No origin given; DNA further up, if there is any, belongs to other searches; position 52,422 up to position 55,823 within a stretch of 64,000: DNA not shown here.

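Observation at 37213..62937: Yersiniabactin-like HMWP2/HMWP1 assembly line without salicylate synthase, aryl-AMP ligase or AraC regulator, and with an extra methyltransferase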

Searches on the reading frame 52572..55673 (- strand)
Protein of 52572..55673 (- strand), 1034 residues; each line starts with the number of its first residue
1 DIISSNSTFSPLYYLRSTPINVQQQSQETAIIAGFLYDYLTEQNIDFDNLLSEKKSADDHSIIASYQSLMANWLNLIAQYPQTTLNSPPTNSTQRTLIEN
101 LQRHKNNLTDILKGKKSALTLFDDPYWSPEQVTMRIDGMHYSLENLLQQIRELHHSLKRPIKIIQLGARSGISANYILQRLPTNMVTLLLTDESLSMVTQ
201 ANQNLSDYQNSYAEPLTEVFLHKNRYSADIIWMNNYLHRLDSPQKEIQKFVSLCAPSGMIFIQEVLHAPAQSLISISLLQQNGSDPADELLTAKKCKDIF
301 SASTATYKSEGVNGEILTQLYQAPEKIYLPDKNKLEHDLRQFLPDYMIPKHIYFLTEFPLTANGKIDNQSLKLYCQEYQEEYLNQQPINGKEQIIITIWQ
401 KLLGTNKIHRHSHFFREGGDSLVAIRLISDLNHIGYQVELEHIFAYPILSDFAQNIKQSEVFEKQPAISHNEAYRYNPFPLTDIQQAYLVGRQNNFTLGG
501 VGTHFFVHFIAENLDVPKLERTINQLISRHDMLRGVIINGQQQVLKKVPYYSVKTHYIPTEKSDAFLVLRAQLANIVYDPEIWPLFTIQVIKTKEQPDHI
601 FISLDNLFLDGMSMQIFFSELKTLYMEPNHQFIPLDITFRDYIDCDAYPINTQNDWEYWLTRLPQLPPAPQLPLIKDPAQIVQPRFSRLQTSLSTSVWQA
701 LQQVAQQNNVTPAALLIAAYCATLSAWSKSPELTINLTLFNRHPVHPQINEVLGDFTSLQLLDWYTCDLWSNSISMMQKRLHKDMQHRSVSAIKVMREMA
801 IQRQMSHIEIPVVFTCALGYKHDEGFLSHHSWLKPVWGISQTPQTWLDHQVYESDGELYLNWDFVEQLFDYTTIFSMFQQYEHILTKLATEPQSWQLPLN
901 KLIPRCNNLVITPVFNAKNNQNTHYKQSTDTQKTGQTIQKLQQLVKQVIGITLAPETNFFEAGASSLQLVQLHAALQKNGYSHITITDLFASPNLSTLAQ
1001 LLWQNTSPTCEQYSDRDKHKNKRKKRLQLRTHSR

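Call 12: profile_search(protein=window:52572-55673:-)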
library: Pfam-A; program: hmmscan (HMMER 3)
A. the first sequence (1034 residues): domains with independent E <= 10: 10; with E <= 0.001: 6
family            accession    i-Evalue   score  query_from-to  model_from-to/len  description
Condensation      PF00668.25    2.1e-38   132.6     480-894         6-439/456  Condensation domain
PP-binding        PF00550.31      5e-10    39.9     939-1002        1-67/67  Phosphopantetheine attachment site
PP-binding        PF00550.31    7.2e-08    33.0     394-454         2-65/67  Phosphopantetheine attachment site
Methyltransf_12   PF08242.18    8.2e-07    30.1     165-260         2-98/98  Methyltransferase domain
Methyltransf_23   PF13489.12    2.4e-06    27.8     148-268        11-122/164  Methyltransferase domain
AMP-binding_C     PF13193.12    0.00091    20.5     331-365        42-76/76  AMP-binding enzyme C-terminal domain
Methyltransf_11   PF08241.18       0.01    16.9     166-262         3-95/95  Methyltransferase domain
Aminotran_5       PF00266.25      0.073    12.5     918-992        25-99/371  Aminotransferase class-V
DUF7916           PF25509.1        0.35    10.3     921-966        65-109/296  Domain of unknown function (DUF7916)
ACP_SdgA_C        PF23297.2         1.6     9.3     953-1007       30-84/95  Highly reducing polyketide synthase sdgA, C-terminal ACP domain
